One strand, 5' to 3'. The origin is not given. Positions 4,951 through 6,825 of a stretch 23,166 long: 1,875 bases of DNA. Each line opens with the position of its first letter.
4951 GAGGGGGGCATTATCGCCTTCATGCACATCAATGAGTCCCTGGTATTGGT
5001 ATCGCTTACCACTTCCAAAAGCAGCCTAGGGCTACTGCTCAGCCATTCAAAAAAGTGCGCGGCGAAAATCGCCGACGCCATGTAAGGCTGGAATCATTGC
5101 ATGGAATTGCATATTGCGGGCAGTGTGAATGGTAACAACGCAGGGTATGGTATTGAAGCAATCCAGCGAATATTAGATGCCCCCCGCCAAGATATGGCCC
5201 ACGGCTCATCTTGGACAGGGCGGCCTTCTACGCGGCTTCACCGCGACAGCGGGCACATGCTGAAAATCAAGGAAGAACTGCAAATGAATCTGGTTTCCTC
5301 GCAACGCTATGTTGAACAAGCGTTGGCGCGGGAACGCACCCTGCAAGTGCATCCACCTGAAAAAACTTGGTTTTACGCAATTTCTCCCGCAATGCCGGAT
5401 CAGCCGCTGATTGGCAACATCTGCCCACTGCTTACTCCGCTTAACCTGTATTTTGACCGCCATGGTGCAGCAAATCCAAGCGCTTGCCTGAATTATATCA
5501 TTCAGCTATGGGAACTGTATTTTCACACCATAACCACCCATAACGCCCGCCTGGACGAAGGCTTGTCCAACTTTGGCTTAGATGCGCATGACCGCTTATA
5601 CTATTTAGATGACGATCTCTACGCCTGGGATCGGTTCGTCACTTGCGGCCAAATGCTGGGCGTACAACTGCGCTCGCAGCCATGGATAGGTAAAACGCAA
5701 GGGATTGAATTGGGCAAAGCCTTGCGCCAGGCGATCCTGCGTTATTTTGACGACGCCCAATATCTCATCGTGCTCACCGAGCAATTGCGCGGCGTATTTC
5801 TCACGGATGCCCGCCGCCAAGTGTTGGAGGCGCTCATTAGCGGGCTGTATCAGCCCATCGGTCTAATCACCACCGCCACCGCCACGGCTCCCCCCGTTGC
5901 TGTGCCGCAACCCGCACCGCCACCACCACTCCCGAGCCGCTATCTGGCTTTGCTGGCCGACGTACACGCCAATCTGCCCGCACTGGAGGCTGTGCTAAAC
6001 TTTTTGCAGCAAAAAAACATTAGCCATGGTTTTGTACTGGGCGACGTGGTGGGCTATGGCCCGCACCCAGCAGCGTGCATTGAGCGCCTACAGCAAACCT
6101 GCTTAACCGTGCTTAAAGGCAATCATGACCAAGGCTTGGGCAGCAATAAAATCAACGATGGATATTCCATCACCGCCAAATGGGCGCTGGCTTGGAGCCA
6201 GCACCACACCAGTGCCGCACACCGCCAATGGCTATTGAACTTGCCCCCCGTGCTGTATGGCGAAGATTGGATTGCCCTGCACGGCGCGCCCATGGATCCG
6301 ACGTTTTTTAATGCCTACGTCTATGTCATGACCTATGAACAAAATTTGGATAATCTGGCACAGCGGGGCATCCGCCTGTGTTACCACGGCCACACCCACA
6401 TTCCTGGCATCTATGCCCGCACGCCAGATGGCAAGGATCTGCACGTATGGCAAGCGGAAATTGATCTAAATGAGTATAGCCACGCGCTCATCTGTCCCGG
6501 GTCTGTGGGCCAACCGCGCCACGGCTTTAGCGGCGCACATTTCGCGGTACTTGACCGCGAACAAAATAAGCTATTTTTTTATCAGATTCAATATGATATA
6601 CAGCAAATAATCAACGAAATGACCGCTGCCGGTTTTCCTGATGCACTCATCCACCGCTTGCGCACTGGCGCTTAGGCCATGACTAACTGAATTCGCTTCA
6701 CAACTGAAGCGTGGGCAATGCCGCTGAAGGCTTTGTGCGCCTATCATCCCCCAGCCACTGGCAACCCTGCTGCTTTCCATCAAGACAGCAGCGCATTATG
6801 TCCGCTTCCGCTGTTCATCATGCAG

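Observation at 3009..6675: Four-gene cassette: unknown Pro-linker protein, CvnD/MglA-like small GTPase, Roadblock/LC7, and unknown-domain-plus-PPP-metallophosphoesterase. A candidate uncharacterised GTPase-controlled phosphatase signalling module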

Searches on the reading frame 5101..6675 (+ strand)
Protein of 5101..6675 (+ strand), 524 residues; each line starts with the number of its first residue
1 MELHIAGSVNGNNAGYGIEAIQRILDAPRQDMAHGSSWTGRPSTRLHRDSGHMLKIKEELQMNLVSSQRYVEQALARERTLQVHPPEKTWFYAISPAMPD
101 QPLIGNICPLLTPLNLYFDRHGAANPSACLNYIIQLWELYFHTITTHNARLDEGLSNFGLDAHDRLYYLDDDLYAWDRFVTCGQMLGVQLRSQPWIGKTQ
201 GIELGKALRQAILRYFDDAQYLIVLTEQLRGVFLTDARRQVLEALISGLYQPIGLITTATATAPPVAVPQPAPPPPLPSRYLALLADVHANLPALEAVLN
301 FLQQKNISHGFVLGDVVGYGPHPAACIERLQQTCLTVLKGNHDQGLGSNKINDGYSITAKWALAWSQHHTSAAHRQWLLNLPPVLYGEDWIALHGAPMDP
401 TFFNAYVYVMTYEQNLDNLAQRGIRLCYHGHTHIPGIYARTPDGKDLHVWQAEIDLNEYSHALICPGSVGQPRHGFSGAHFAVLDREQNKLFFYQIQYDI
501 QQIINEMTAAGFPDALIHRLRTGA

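Call 4: search_protein_families(library=pfam, proteins=[window:5101-6675:+], max_evalue=0.1)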
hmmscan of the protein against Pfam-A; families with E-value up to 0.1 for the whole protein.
window:5101-6675:+ (524 aa): 3 families
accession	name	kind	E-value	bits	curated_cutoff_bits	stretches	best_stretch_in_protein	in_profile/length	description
PF12850.12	Metallophos_2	-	3.2e-11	43.9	27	1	282-488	3-153/154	Calcineurin-like phosphoesterase superfamily domain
PF00149.33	Metallophos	-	1.5e-09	39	21.5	1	283-435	4-191/191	Calcineurin-like phosphoesterase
PF01522.26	Polysacc_deac_1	-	0.064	13.6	23.1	0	399-434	34-69/124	Polysaccharide deacetylase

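Call 5: search_protein_families(library=ncbifam, proteins=[window:5101-6675:+], max_evalue=0.1)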
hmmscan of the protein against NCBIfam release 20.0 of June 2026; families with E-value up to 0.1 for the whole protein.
window:5101-6675:+ (524 aa): 4 families
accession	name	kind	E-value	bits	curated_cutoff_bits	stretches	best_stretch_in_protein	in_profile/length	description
NF006988.0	PRK09453.1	equivalog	3.6e-07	30.2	117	1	282-341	3-72/183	phosphodiesterase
TIGR00040.1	yfcE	subfamily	1.3e-05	25.3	56.25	1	282-375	3-92/158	YfcE family phosphodiesterase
NF008516.0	PRK11439.1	equivalog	0.0074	16.3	326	1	280-345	17-83/218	protein-serine/threonine phosphatase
TIGR03729.1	acc_ester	subfamily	0.058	12.8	148.25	0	294-352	20-83/239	putative phosphoesterase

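Call 6: search_protein_families(library=padloc, proteins=[window:5101-6675:+], max_evalue=0.1)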
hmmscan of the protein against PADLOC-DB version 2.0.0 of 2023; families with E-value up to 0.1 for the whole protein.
window:5101-6675:+ (524 aa): 0 families

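Call 7: find_homologous_proteins(query=window:5101-6675:+)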
Query window:5101-6675:+ (524 aa): 808 proteins with E <= 0.001 among 8000 candidates; the best 120 are listed.
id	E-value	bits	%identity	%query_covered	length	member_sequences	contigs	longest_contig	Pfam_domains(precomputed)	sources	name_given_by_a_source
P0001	0.0e+0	1234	100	100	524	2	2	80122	PF12850.13,PF00149.34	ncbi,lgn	-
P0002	4.9e-198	677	58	99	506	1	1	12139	PF12850.13,PF00149.34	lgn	-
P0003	9.5e-194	663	58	99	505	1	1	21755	PF12850.13,PF00149.34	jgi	-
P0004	2.8e-167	576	49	98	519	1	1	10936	PF12850.13,PF00149.34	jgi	jgi:predicted phosphodiesterase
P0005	2.8e-165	569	48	98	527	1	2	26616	PF12850.13,PF00149.34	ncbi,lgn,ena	-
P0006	1.1e-164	567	48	99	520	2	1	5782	PF12850.13,PF00149.34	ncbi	-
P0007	3.8e-161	555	50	98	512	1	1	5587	PF12850.13,PF00149.34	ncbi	-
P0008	5.7e-161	555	48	99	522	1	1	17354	PF12850.13,PF00149.34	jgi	jgi:predicted phosphodiesterase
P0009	5.4e-160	552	49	99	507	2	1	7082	PF12850.13,PF00149.34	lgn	-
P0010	8.3e-159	548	49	99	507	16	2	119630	PF12850.13,PF00149.34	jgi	jgi:predicted phosphodiesterase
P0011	6.4e-158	545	50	98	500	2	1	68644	PF12850.13,PF00149.34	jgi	jgi:predicted phosphodiesterase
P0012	1.0e-157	544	48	99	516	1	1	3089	PF12850.13,PF00149.34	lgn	-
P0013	7.3e-157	541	49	99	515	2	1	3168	PF12850.13,PF00149.34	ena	-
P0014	9.2e-157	541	48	99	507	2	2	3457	PF12850.13,PF00149.34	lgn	-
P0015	3.0e-156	539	48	99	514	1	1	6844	PF12850.13,PF00149.34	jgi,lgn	jgi:predicted phosphodiesterase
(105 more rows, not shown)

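Call 10: find_related_loci(query=A1, collection=genome_contigs, flank=7000)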
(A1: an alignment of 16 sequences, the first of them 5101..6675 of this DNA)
Query A1 (524 aa) in genome_contigs; peptide patterns used: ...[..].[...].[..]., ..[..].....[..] (x = any residue, [..] = any of these).
600 stretches matched a pattern (row limit reached: there are more); 588 encode a relative of the query (tblastn E <= 1e-3); the best 80 are kept; 80 distinct loci.
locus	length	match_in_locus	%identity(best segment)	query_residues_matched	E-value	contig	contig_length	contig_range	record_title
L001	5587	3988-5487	50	2-517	3e-166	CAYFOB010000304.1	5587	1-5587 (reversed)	MAG TPA_asm: uncultured Thiomargarita sp. isolate ERP019367_co1_33 genome assembly, contig: NODE_8053_length_5587_cov_4.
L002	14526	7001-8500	49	2-521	8e-160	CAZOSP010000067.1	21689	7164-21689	MAG TPA_asm: uncultured Thiomargarita sp. isolate SRP141376_co5_251 genome assembly, contig: NODE_5809_length_21689_cov_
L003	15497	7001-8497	47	5-521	1e-157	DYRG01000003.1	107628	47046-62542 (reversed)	MAG TPA_asm: Thiomargarita sp. isolate SulCav_GS10_10_37_43 SulCav_GS10_10_21_length_107628_cov_25_361912, whole genome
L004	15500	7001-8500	48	5-520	6e-157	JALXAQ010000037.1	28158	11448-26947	MAG: Thiotrichaceae bacterium isolate T2_metabat2_scaf2bin.004 T2_NODE_1233_length_28158_cov_3.450894, whole genome shot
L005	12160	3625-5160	43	3-523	7e-133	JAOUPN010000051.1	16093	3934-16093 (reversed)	MAG: Nitrospira sp. isolate 8_1_Oct_SF_Bin54 8_1_Oct_SF_Bin54_scaffold_1991_c1, whole genome shotgun sequence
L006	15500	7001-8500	46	5-521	7e-152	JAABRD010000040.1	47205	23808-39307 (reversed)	MAG: Thiotrichaceae bacterium isolate S06.Bin195 NODE_40_length_47205_cov_6.21861, whole genome shotgun sequence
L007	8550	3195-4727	39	1-523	7e-127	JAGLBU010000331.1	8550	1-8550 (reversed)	MAG: Methylococcales bacterium isolate SW_2_12 ROV165.bin.12.fa_331, whole genome shotgun sequence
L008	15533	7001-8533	39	1-523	7e-124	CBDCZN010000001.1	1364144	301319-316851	MAG: Methylococcales bacterium isolate 45c4cb77-fec9-4c48-be97-a6abe3c5673b genome assembly, contig: contig_1, whole gen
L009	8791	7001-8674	39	2-523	1e-117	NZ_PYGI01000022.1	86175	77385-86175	Marinobacterium halophilum strain DSM 17586 Ga0181045_122, whole genome shotgun sequence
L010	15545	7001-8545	38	3-523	2e-117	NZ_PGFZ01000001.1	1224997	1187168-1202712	Methylovulum psychrotolerans strain Sph1 AADEFJLK_1, whole genome shotgun sequence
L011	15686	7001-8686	36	2-523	9e-117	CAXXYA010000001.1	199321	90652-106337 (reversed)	MAG: uncultured Marinobacterium sp. isolate 117196da-b9e2-4d48-9152-d7b8b129e8f9 genome assembly, contig: contig_1, whol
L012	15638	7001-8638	36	5-523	3e-116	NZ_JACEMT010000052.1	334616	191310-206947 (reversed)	Marinobacterium marinum strain 3-1745 229_334616_74984840, whole genome shotgun sequence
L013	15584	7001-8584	40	9-521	1e-114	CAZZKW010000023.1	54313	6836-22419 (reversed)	MAG TPA_asm: uncultured Woeseiaceae bacterium isolate SRP128015_co1_142 genome assembly, contig: NODE_436_length_54313_c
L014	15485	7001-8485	36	17-523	1e-113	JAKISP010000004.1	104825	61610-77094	MAG: Gammaproteobacteria bacterium isolate D96SM.bin.20 NODE_91_length_104825_cov_22.289413, whole genome shotgun sequen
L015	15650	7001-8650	37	2-523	2e-112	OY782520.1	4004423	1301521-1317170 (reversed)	MAG: uncultured Marinobacterium sp. isolate a0847272-73cf-4931-aaf8-19bea7868d16 genome assembly, chromosome: 1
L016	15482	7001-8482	38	16-523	6e-112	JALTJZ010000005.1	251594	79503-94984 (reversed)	MAG: Chromatiales bacterium isolate S139_maxbin2_scaf2bin.148 S139_NODE_11_length_251594_cov_62.119638, whole genome sho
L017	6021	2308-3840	36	1-524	2e-110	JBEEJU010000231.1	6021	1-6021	MAG: Pseudomonadota bacterium isolate cobbmillcreek_2019_sw_WHONDRS-S19S_0090_B_bin.17 scaffold_200605, whole genome sho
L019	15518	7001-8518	48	1-521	2e-157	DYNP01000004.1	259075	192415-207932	MAG TPA_asm: Thiomargarita sp. isolate SulCav_FS08_3_3_44_224 SulCav_FS08_3_5_length_259075_cov_131_708660, whole genome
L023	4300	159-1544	36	31-514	2e-93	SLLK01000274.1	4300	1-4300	MAG: Gammaproteobacteria bacterium isolate CSSed165cm_31 CSSed16-5cm-111077, whole genome shotgun sequence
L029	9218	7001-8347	31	61-521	9e-57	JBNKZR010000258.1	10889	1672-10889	MAG: Polyangiaceae bacterium isolate D1.bin.22.strict NODE_259_length_10889_cov_2.236312, whole genome shotgun sequence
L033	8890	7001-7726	32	279-523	7e-37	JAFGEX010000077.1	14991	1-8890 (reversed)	MAG: bacterium isolate Zod_Metabat.1270 k87_2250809, whole genome shotgun sequence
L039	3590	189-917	32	280-523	8e-36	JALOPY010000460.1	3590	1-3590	MAG: bacterium isolate Prado141 scaffold_81954, whole genome shotgun sequence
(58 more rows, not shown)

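Call 23: find_encoding_contigs(protein=window:5101-6675:+, flank=10000, max_places=3)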
Protein window:5101-6675:+ (524 aa): 2 contigs read that carry it; 2 places shown.
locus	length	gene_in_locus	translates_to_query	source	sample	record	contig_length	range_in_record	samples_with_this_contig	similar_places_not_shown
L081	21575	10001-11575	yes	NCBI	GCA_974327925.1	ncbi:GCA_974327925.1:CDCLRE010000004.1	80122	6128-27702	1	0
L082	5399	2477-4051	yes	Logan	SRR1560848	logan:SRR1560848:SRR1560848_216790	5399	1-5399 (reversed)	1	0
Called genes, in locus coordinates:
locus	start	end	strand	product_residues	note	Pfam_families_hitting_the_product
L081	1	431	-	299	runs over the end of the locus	PF05661:DUF808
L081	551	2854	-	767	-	PF02861:Clp_N, PF13173:AAA_14 (faint), PF00004:AAA, PF17871:AAA_lid_9, PF00004:AAA, PF07724:AAA_2, PF07728:AAA_5, PF10431:ClpB_D2-small, +7 more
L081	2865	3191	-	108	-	PF02617:ClpS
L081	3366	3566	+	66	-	PF10981:DUF2788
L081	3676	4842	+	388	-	PF08442:ATP-grasp_2, PF13549:ATP-grasp_5, PF24948:Citrate_synth_N, PF00549:Ligase_CoA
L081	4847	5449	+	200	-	-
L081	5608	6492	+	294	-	PF01259:SAICAR_synt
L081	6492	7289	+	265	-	PF01578:Cytochrom_C_asm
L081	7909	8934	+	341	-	-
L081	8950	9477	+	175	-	PF00071:Ras (faint), PF08477:Roc (faint), PF03029:ATP_bind_1 (weak)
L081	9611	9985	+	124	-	PF08923:MAPKK1_Int (weak), PF03259:Robl_LC7 (weak)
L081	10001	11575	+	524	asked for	PF00149:Metallophos, PF12850:Metallophos_2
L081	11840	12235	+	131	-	-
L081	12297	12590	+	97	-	PF04365:BrnT_toxin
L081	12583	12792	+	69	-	-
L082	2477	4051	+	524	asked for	PF00149:Metallophos, PF12850:Metallophos_2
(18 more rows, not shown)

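Call 49: search_protein_families(library=pfam, proteins=[L013:3898-5550:+, L013:5547-6950:+, L019:5314-6888:-, L005:6901-8535:+, L005:8532-9845:+, L005:9880-10869:+, L029:4431-5918:+, L009:3755-5020:-, L009:1345-3735:-], max_evalue=0.01)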
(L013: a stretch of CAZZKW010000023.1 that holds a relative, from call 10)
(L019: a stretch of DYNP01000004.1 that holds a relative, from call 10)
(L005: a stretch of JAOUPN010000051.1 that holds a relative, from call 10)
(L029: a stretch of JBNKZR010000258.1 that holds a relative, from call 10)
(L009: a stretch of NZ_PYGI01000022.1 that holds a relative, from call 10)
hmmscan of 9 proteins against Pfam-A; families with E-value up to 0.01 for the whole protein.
L013:3898-5550:+ (550 aa): 4 families
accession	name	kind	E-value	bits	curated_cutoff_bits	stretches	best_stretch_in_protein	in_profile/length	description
PF00025.27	Arf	-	1.1e-06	28.7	22.3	1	78-186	56-166/174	ADP-ribosylation factor family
PF09439.16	SRPRB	-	0.0001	22.2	25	1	22-164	5-134/178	Signal recognition particle receptor beta subunit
PF00071.28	Ras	-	0.0004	20.4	21.6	1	76-188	44-154/162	Ras family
PF04670.18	Gtr1_RagA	-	0.0026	17.7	22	1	80-156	48-128/232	Gtr1/RagA G protein conserved region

L013:5547-6950:+ (467 aa): 12 families
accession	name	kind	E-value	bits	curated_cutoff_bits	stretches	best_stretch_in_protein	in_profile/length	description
PF00005.33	ABC_tran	-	4.6e-19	69.8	25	1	32-186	1-136/137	ABC transporter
PF22785.1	Tc-R-P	-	5.5e-18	65.9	27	1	321-422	3-106/106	Polymorphic toxin system, DSP-PTPase phosphatase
PF22784.1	PTP-SAK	-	1.4e-16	61.3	27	1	310-426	4-118/153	Swiss Army Knife protein, DSP-PTPase phosphatase domain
PF22741.1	PTP-NADK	-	1.8e-10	40.9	27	1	337-442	44-156/163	DSP-PTPase phosphatase fused to NAD+ Kinase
PF13304.12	AAA_21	-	7.3e-06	26.7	27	0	44-74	1-26/304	AAA domain, putative AbiEii toxin, Type IV TA system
PF00102.32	Y_phosphatase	-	1.3e-05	25.4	20.9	1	394-450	168-230/234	Protein-tyrosine phosphatase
PF14566.11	PTPlike_phytase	-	2.4e-05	24.9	27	1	347-417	86-155/158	Inositol hexakisphosphate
PF00782.25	DSPc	-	7.3e-05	23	33.5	1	356-440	33-119/133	Dual specificity phosphatase, catalytic domain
PF05706.17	CDKN3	-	9.6e-05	22.6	20.7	1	361-421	99-159/168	Cyclin-dependent kinase inhibitor 3 (CDKN3)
PF13191.12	AAA_16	-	0.00012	23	32.6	1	43-83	25-63/167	AAA ATPase domain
PF13401.12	AAA_22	-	0.00084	20.1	27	1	42-82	5-33/130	AAA domain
PF13245.12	AAA_19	-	0.006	17.2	25.1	0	42-64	11-33/134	AAA domain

L019:5314-6888:- (524 aa): 2 families
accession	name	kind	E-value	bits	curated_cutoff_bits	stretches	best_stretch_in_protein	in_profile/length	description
PF00025.27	Arf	-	6.5e-07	29.4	22.3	1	91-175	79-166/174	ADP-ribosylation factor family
PF00009.33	GTP_EFTU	-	0.0037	17.3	26.5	1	46-208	50-177/188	Elongation factor Tu GTP binding domain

L005:6901-8535:+ (544 aa): 1 family
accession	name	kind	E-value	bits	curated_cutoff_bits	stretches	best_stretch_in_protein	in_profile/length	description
PF00025.27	Arf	-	0.00035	20.5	22.3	1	73-181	58-167/174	ADP-ribosylation factor family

L005:8532-9845:+ (437 aa): 11 families
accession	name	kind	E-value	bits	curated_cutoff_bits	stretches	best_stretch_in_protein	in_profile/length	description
PF22785.1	Tc-R-P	-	4.3e-22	79.1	27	1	296-398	2-106/106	Polymorphic toxin system, DSP-PTPase phosphatase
PF22784.1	PTP-SAK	-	9.7e-15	55.4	27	1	284-410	2-139/153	Swiss Army Knife protein, DSP-PTPase phosphatase domain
PF00005.33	ABC_tran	-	2e-14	54.8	25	1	24-176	1-136/137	ABC transporter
PF05706.17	CDKN3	-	4.1e-08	33.5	20.7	1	304-397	58-159/168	Cyclin-dependent kinase inhibitor 3 (CDKN3)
PF00102.32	Y_phosphatase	-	4.6e-07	30.2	20.9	1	347-426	143-230/234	Protein-tyrosine phosphatase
PF00782.25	DSPc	-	8.7e-06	26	33.5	1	310-421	11-124/133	Dual specificity phosphatase, catalytic domain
PF22741.1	PTP-NADK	-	1.7e-05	24.7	27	1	332-408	70-146/163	DSP-PTPase phosphatase fused to NAD+ Kinase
PF13401.12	AAA_22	-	0.00019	22.2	27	1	34-104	5-33/130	AAA domain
PF13555.12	AAA_29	-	0.0044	17.2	27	0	28-55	16-43/61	P-loop containing region of AAA domain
PF14566.11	PTPlike_phytase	-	0.0078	16.7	27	0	335-392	98-154/158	Inositol hexakisphosphate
PF13191.12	AAA_16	-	0.0083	17.1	32.6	0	35-59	25-49/167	AAA ATPase domain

L005:9880-10869:+ (329 aa): 2 families
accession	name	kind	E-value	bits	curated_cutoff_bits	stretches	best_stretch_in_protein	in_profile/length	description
PF01152.27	Bac_globin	-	2.2e-13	50.9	21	1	174-269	3-105/121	Bacterial-like globin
PF00042.28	Globin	-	2e-09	38.4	22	1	33-136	2-117/117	Globin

L029:4431-5918:+ (495 aa): 14 families
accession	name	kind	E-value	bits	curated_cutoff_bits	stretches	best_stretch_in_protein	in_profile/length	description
PF00005.33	ABC_tran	-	1e-17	65.5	25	1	69-223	1-137/137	ABC transporter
PF22785.1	Tc-R-P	-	7e-17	62.3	27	1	344-447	2-106/106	Polymorphic toxin system, DSP-PTPase phosphatase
PF22784.1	PTP-SAK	-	9.3e-17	61.9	27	1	331-478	1-141/153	Swiss Army Knife protein, DSP-PTPase phosphatase domain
PF22741.1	PTP-NADK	-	1.5e-07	31.4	27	1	382-456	71-145/163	DSP-PTPase phosphatase fused to NAD+ Kinase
PF13191.12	AAA_16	-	6.4e-06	27.2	32.6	1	79-246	24-164/167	AAA ATPase domain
PF00782.25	DSPc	-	1.2e-05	25.6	33.5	1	381-477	33-131/133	Dual specificity phosphatase, catalytic domain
PF00102.32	Y_phosphatase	-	0.00011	22.4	20.9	1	399-473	146-228/234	Protein-tyrosine phosphatase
PF13401.12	AAA_22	-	0.00012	22.9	27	1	79-241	5-108/130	AAA domain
PF02463.25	SMC_N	-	0.00038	20.4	40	0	214-259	160-205/220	RecF/RecN/SMC N terminal domain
PF13304.12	AAA_21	-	0.00042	20.9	27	1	81-102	1-22/304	AAA domain, putative AbiEii toxin, Type IV TA system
PF13555.12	AAA_29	-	0.00048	20.2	27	1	72-96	15-39/61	P-loop containing region of AAA domain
PF03193.22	RsgA_GTPase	-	0.0029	17.9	30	1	78-103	106-130/174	RsgA GTPase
PF13476.12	AAA_23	-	0.0048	18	27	1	71-99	12-39/201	AAA domain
PF20703.3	nSTAND1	-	0.0068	16.5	27.1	0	63-97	17-51/379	Novel STAND NTPase 1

L009:3755-5020:- (421 aa): 2 families
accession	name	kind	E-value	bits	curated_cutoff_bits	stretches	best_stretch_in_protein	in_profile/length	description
PF13194.11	DUF4010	-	4.6e-64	216.4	30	1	187-395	1-210/210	Domain of unknown function (DUF4010)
PF02308.21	MgtC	-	2.1e-18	67.3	31.4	1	14-139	1-120/121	MgtC family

L009:1345-3735:- (796 aa): 5 families
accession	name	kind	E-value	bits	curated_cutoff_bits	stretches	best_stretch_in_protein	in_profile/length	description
PF13654.12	AAA_32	-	3.9e-54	182.7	21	1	315-445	2-132/133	LonB-like, AAA domain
PF20436.4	LonB_AAA-LID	-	1.1e-19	70.7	22.4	1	474-538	1-65/65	Archaeal LonB, AAA+ ATPase LID domain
PF05362.19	Lon_C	-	4.1e-10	40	21.1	1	646-754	106-203/205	Lon protease (S16) C-terminal proteolytic domain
PF20437.3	LonC_helical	-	3.1e-09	37.1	24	1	86-119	1-34/34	Lon-like LonC helical domain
PF00522.23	VPR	-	0.0044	17.5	25.5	0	457-521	16-77/83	VPR/VPX protein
